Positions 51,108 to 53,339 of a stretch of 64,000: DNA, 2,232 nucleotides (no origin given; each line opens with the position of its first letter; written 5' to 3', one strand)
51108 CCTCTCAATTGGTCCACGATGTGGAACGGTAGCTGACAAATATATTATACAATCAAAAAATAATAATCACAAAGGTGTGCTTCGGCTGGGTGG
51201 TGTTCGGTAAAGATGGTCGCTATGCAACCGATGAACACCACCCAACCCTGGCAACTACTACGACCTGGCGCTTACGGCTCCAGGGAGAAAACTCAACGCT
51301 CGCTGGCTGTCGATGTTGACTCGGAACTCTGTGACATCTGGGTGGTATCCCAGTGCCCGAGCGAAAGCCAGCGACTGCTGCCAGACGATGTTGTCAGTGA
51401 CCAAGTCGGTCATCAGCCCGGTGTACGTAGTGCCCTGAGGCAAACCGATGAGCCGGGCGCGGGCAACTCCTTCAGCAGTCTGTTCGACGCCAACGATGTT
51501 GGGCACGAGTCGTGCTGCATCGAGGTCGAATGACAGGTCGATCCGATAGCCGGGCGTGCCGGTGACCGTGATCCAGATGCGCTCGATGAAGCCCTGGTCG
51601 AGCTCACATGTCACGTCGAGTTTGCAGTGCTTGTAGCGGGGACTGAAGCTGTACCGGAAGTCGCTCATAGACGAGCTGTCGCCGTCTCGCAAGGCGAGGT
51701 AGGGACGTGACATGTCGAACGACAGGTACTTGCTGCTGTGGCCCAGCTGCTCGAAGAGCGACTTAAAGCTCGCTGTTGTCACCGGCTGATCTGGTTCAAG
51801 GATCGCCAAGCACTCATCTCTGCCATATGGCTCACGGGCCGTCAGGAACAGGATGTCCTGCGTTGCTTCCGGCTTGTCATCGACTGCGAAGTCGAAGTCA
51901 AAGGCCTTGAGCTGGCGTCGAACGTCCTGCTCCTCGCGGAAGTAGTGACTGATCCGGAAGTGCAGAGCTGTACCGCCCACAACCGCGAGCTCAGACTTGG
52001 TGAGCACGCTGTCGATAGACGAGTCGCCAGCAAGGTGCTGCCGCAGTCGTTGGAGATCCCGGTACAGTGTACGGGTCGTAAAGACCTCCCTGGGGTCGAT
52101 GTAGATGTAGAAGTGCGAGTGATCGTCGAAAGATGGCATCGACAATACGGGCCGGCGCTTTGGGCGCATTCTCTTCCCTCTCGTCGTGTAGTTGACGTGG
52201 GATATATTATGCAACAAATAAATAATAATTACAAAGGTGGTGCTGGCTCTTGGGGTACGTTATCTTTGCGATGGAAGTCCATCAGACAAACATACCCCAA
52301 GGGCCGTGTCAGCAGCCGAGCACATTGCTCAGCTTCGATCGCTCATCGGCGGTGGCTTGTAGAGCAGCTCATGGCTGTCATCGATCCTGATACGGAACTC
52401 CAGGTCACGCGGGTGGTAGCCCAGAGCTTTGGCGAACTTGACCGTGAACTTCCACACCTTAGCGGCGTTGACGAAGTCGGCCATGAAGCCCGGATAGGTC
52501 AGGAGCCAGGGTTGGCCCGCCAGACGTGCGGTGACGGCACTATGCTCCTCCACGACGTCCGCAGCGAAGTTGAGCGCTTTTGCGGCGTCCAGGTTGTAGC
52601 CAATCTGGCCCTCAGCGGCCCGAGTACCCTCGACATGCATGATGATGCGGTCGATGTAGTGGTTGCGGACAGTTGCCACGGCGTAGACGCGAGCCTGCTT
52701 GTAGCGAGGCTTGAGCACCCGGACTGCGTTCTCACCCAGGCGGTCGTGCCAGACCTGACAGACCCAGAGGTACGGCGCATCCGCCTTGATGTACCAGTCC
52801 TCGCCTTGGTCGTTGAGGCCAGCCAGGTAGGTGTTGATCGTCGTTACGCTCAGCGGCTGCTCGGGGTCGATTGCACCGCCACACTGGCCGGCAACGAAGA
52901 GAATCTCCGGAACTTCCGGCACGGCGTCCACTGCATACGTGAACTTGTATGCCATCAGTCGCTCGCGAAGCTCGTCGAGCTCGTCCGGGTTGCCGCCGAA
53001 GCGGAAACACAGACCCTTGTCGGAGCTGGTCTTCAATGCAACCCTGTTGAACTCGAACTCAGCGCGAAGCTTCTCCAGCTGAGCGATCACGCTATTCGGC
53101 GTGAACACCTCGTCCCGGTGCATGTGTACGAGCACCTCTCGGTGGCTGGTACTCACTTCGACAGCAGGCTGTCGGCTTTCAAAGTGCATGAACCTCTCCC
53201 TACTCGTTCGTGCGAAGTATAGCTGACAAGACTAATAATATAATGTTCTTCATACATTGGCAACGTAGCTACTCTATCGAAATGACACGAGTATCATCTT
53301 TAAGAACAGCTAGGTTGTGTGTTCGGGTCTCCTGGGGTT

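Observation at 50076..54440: Tandem array of four strongly diverged high-GC paralogs, each with its own conserved AT-rich promoter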

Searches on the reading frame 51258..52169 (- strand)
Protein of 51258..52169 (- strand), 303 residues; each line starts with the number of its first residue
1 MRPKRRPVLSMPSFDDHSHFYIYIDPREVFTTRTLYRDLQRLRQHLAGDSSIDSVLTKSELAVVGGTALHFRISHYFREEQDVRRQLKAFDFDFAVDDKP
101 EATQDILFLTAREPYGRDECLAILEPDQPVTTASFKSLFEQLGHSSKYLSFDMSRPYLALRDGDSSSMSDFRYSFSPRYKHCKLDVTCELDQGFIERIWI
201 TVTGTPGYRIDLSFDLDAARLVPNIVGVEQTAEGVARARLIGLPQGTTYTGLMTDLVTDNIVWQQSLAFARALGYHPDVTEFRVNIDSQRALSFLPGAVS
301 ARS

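Call 4: search_protein_families(library=pfam, proteins=[window:51258-52169:-], max_evalue=1)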
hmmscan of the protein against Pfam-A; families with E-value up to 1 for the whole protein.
window:51258-52169:- (303 aa): 0 families

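Call 6: search_protein_families(library=phrogs, proteins=[window:51258-52169:-], max_evalue=1)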
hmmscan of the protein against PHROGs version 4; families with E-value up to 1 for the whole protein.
window:51258-52169:- (303 aa): 0 families

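Call 7: search_protein_families(library=ncbifam, proteins=[window:51258-52169:-], max_evalue=1)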
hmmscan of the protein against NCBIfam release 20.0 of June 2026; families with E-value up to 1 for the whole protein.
window:51258-52169:- (303 aa): 1 family
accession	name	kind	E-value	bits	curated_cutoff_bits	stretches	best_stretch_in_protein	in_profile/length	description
NF006107.0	PRK08258.1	equivalog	0.062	12.6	330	1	215-278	159-221/277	enoyl-CoA hydratase family protein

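Call 8: search_protein_families(library=padloc, proteins=[window:51258-52169:-], max_evalue=1)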
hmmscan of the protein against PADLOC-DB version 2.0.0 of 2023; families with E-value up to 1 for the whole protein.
window:51258-52169:- (303 aa): 0 families

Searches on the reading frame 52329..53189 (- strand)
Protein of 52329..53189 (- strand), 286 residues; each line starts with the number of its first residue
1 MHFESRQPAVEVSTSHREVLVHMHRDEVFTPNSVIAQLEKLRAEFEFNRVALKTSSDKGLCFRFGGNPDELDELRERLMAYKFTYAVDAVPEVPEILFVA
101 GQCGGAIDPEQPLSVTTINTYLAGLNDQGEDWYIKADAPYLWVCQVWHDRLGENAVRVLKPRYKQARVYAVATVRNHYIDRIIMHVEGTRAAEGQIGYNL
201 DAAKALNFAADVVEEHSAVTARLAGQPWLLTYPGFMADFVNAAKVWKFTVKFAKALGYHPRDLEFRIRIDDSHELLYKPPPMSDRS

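Call 4: search_protein_families(library=pfam, proteins=[window:52329-53189:-], max_evalue=1)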
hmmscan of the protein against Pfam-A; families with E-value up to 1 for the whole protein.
window:52329-53189:- (286 aa): 0 families

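Call 6: search_protein_families(library=phrogs, proteins=[window:52329-53189:-], max_evalue=1)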
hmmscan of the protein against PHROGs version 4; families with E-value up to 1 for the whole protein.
window:52329-53189:- (286 aa): 0 families

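Call 7: search_protein_families(library=ncbifam, proteins=[window:52329-53189:-], max_evalue=1)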
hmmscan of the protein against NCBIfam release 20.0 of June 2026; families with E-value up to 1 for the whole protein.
window:52329-53189:- (286 aa): 0 families

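Call 8: search_protein_families(library=padloc, proteins=[window:52329-53189:-], max_evalue=1)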
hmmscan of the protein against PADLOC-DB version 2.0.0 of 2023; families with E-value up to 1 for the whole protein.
window:52329-53189:- (286 aa): 1 family
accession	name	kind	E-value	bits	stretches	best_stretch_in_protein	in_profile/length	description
PDLC04804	PDC-S02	-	0.015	12.9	1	201-245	155-199/203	-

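Call 10: find_homologous_proteins(query=window:52329-53189:-, max_evalue=0.001)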
Query window:52329-53189:- (286 aa): 1 proteins with E <= 0.001 among 2757 candidates.
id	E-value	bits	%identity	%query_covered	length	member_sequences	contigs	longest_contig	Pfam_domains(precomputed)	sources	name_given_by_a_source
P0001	2.7e-193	658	100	100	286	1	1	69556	-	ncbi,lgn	-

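Call 12: find_encoding_contigs(protein=P0001, flank=10000, max_places=6)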
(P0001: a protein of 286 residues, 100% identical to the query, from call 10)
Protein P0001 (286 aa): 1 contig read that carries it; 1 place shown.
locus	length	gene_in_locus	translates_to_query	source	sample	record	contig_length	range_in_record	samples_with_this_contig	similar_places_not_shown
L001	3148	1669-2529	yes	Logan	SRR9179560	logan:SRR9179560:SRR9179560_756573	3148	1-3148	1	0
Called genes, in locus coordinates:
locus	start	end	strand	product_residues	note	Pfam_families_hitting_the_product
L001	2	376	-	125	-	?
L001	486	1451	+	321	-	-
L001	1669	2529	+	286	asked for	-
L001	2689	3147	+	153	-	?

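Call 28: find_homologous_proteins(query=A3, max_evalue=0.001)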
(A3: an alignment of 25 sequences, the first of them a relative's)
Query A3 (25 sequences) (286 aa, profile of the alignment): 6 proteins with E <= 0.001 among 8000 candidates.
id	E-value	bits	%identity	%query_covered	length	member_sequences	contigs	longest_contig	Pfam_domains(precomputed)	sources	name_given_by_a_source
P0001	4.0e-74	267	100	100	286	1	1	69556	-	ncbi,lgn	-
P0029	1.8e-65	239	22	35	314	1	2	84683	-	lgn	-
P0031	1.2e-59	220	24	20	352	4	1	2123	-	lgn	-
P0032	2.4e-54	202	-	-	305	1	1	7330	-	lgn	-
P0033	1.3e-47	180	-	-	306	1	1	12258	-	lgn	-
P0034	1.9e-43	167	-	-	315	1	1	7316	-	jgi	jgi:hypothetical protein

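Call 34: find_related_loci(query=A5, collection=genome_contigs, flank=10000)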
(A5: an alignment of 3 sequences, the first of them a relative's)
Query A5 (286 aa) in genome_contigs; peptide patterns used: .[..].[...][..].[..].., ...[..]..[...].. (x = any residue, [..] = any of these).
599 stretches matched a pattern (row limit reached: there are more); 1 encode a relative of the query (tblastn E <= 1e-3); 1 distinct loci.
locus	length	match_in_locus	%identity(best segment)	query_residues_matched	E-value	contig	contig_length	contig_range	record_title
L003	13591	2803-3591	41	17-286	8e-60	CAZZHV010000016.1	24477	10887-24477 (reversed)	MAG TPA_asm: uncultured Candidatus Saccharibacteria bacterium isolate SRP200132_co1_55 genome assembly, contig: NODE_353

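Call 43: find_encoding_contigs(protein=P0033, flank=10000, max_places=4)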
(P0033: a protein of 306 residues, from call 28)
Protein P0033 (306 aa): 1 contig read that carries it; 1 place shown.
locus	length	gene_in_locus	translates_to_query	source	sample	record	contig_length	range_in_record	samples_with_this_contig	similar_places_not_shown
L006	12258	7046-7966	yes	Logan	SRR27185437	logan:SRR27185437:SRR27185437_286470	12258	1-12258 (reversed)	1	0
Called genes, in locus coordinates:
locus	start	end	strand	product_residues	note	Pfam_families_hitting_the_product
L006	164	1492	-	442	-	PF12704:MacB_PCD, PF02687:FtsX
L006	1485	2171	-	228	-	PF00005:ABC_tran, PF13304:AAA_21 (faint), PF02463:SMC_N (weak)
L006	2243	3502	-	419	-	PF08245:Mur_ligase_M, PF27239:FOL3_C, PF02875:Mur_ligase_C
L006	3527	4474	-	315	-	-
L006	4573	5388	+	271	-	PF01978:TrmB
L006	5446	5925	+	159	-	PF01047:MarR (faint), PF12802:MarR_2 (weak)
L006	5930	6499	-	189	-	PF00652:Ricin_B_lectin, PF14200:RicinB_lectin_2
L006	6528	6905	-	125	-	PF07784:DUF1622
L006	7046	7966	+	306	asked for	-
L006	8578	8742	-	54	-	-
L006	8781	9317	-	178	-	PF08922:DUF1905, PF13376:OmdA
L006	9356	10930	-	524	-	PF00733:Asn_synthase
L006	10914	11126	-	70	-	-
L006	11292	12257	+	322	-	?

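Call 44: predict_structure(alignment_id=A3)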
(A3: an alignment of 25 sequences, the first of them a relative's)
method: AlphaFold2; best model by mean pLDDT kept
length: 286 residues; sequences in the alignment: 25
mean_pLDDT: 91.9   pTM: 0.88
mean pLDDT of the five models: 91.9, 91.3, 91.3, 90.8, 90.5
residues with pLDDT >= 90: 235; 70-90: 35; 50-70: 14; < 50: 2
segments of 3 or more residues with pLDDT < 50: none
pLDDT, mean of each block of 10 residues (from residue 1): 71 92 96 96 86 88 93 94 96 96 93 97 93 93 82 84 96 94 93 78 98 96 96 93 95 97 93 93 91
secondary structure, 60 per line:
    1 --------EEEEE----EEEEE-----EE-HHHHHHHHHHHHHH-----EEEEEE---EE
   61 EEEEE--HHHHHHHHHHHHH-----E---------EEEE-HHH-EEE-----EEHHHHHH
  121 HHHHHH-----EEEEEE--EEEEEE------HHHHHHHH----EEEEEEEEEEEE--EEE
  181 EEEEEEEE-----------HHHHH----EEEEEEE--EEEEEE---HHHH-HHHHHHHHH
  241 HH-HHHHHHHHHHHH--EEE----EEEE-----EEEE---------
elements in order: E9-13 E18-22 H31-44 E50-55 E59-65 H68-80 E96-99 E105-107 H115-126 E132-137 E140-145 H152-159 E164-175 E178-188 H200-204 E209-215 E218-223 H227-230 H232-242 H244-255 E258-260 E265-268 E274-277

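Call 48: fold_search(model_id=the predicted structure, library=pdb)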
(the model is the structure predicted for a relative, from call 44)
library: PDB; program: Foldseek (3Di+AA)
matches with E <= 10: 1557; with E <= 0.001: 0
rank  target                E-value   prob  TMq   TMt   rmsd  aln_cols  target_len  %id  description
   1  6ju0_I                1.1e-02  0.11  0.11  0.14  15.5       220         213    9  Mouse antibody 3.3 Fab in complex with PEG (released 2020-02-05)
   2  5b6f_D                1.4e-02  0.09  0.11  0.14  15.6       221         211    8  Crystal structure of the Fab fragment of an anti-Leukotriene C4 monoclonal antibody complexed with LTC4 (released 2017-05-31)
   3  4lu5_I                1.4e-02  0.13  0.12  0.15  15.2       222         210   12  Structure of murine IgG2a A20G2-Fab in complex with vaccinia antigen A33R at the resolution of 2.9 Angstroms (released 2014-07-30)
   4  5do2_C                1.5e-02  0.12  0.13  0.15  15.0       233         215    9  Complex structure of MERS-RBD bound with 4C2 antibody (released 2015-10-14)
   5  6jwc_H                1.6e-02  0.13  0.12  0.15  15.5       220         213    9  Mouse antibody 2B5 Fab in complex with PEG (released 2020-02-05)
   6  4ouu_H                1.7e-02  0.08  0.10  0.13  15.5       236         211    8  anti-MT1-MMP monoclonal antibody (released 2014-12-17)
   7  3v6z_A                1.8e-02  0.10  0.12  0.15  15.3       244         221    9  Crystal Structure of Hepatitis B Virus e-antigen (released 2013-02-06)
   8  6ju0_H                2.1e-02  0.09  0.11  0.14  15.5       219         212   10  Mouse antibody 3.3 Fab in complex with PEG (released 2020-02-05)
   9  5x0t_A                2.3e-02  0.11  0.12  0.15  15.0       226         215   10  Crystal structure of CD147 C2 domain in complex with Fab of its monoclonal antibody 6H8 (released 2018-01-24)
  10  5b6f_B                2.3e-02  0.09  0.13  0.16  15.8       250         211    8  Crystal structure of the Fab fragment of an anti-Leukotriene C4 monoclonal antibody complexed with LTC4 (released 2017-05-31)
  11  3r06_B                2.5e-02  0.09  0.11  0.15  16.1       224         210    9  Crystal structure of anti-mouse CD3epsilon antibody 2C11 Fab fragment (released 2012-01-25)
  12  3s96_C                2.6e-02  0.09  0.12  0.15  15.4       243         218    9  Crystal structure of 3B5H10 (released 2012-02-15)
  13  1t66_D                2.6e-02  0.09  0.13  0.16  15.4       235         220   10  The structure of FAB with intermediate affinity for fluorescein. (released 2004-05-18)
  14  4wht_A                2.8e-02  0.12  0.12  0.16  15.4       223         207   11  Structure of the Hepatitis C virus envelope glycoprotein E2 antigenic region 412-423 bound to the broadly neutralizing (released 2014-12-17)
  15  6f7t_B                3.0e-02  0.10  0.13  0.16  14.8       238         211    9  Crystal Structure of an Fab fragment in complex with a peptide from Bacillus subtilis RNase Y (released 2018-10-31)
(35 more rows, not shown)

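Call 50: search_solved_structures(query=A3, max_evalue=10)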
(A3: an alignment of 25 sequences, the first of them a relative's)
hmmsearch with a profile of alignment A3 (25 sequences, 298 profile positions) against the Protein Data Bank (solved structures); distinct sequences matched with E-value up to 10: 8.
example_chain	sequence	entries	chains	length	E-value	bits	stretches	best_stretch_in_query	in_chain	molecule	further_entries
8g9j_A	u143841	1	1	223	0.00046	22.5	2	228-270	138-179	THR1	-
8pek_A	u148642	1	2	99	0.15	14.3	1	89-136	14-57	Biopolymer transport protein ExbD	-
2cpq_A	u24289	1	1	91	0.23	13.6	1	202-252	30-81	Fragile X mental retardation syndrome related protein 1, isoform b'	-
2fmr_A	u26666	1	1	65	0.28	13.4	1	202-246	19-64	FMR1 PROTEIN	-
7ajq_F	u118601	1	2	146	0.44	12.7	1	89-136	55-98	Biopolymer transport protein ExbD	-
2qnd_A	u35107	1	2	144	0.47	12.6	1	202-250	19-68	FMR1 protein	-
4huq_A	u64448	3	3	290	0.85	11.8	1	47-131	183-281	Energy-coupling factor transporter ATP-binding protein EcfA 1 | Energy-coupling factor transporter ATP-binding protein EcfA2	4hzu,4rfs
9kym_B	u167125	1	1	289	0.86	11.8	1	47-131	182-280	Energy-coupling factor transporter ATP-binding protein EcfA2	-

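Call 55: fold_search(model_id=the predicted structure, library=viral)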
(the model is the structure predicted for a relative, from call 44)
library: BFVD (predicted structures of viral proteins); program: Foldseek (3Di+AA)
matches with E <= 10: 676; with E <= 0.001: 0
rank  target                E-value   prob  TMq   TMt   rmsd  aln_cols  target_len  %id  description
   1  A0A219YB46            2.6e-02  0.13  0.15  0.17  18.0       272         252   10  (no name in the UniProt tables at hand)
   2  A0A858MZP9            3.5e-02  0.85  0.20  0.46   5.7       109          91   10  (no name in the UniProt tables at hand)
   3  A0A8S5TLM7            3.7e-02  0.47  0.17  0.30   7.4       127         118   10  Cysteine protease [Podoviridae sp. ctS6V7]
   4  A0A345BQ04            5.0e-02  0.14  0.15  0.14  16.4       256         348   11  (no name in the UniProt tables at hand)
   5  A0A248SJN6            5.6e-02  0.77  0.21  0.37   5.9       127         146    9  (no name in the UniProt tables at hand)
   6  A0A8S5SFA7            9.7e-02  0.21  0.13  0.28   8.9       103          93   16  Cysteine protease [Podoviridae sp. ctZih56]
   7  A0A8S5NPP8            1.2e-01  0.20  0.14  0.26   9.8       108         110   12  Cysteine protease [Myoviridae sp. ctagO6]
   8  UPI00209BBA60         1.2e-01  0.11  0.14  0.17  14.4       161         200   12  (no name look-up for this kind of identifier)
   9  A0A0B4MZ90            1.4e-01  0.28  0.17  0.33   7.4       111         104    6  Uncharacterized protein [Streptococcus phage SOCP]
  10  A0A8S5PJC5            1.4e-01  0.08  0.14  0.10  17.0       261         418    7  HAD domain protein [Myoviridae sp. ctsK93]
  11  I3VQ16                1.6e-01  0.06  0.12  0.10  18.9       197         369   10  B39.1 [miniopterid betaherpesvirus 1]
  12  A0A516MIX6            1.8e-01  0.35  0.16  0.21   8.7        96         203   14  (no name in the UniProt tables at hand)
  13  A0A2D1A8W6            1.9e-01  0.08  0.13  0.11  14.1       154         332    9  Nuclear egress membrane protein [vespertilionid gammaherpesvirus 3]
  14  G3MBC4                2.0e-01  0.25  0.12  0.12  12.6       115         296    8  Gp54 [Bacillus phage G]
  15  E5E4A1                2.1e-01  0.12  0.14  0.12  18.2       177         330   11  Uncharacterized protein [Acinetobacter phage Acj61]
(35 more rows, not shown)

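Call 81: find_related_loci(query=A5, collection=viral_contigs, flank=5000)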
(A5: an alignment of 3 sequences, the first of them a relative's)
Query A5 (286 aa) in viral_contigs; peptide patterns used: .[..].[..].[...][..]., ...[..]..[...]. (x = any residue, [..] = any of these).
75 stretches matched a pattern, but none encodes a relative of the query by tblastn (E <= 1e-3).
